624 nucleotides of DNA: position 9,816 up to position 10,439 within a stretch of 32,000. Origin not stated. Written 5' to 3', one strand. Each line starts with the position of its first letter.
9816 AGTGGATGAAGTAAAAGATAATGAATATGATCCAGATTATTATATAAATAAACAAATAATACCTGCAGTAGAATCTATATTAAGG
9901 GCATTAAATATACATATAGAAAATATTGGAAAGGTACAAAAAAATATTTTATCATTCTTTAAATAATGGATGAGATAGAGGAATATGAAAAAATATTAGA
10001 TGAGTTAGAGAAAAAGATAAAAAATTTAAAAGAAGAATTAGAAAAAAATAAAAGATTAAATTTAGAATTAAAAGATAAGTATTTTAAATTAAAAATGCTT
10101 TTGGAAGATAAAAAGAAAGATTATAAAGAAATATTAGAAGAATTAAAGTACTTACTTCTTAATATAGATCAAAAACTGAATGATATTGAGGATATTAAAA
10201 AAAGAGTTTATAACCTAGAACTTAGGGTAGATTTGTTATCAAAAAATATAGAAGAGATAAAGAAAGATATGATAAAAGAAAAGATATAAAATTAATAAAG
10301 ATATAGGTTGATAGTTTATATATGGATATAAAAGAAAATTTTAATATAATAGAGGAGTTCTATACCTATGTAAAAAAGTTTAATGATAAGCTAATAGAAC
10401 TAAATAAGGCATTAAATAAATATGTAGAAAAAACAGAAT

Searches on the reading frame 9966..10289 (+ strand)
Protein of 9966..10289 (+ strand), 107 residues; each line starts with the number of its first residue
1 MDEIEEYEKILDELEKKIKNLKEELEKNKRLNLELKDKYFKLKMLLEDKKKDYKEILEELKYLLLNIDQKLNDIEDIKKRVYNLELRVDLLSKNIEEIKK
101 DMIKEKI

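Call 20: search_protein_families(library=pfam, proteins=[window:9966-10289:+], max_evalue=0.001)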
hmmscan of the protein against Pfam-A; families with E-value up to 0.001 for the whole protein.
window:9966-10289:+ (107 aa): 0 families

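Call 93: search_protein_families(library=ncbifam, proteins=[window:9966-10289:+], max_evalue=0.01)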
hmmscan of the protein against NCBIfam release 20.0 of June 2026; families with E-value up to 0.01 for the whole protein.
window:9966-10289:+ (107 aa): 3 families
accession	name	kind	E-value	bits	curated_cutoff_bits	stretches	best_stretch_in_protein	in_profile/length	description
TIGR02168.1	SMC_prok_B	equivalog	0.0005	17.9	567.35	1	5-101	340-436/1181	chromosome segregation protein SMC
NF045487.1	ASRP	equivalog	0.0019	16.9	300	1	2-104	376-478/593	archaea-specific SMC-related protein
NF003034.1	PRK03918.1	equivalog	0.0071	14.4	700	1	3-102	260-361/878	DNA double-strand break repair ATPase Rad50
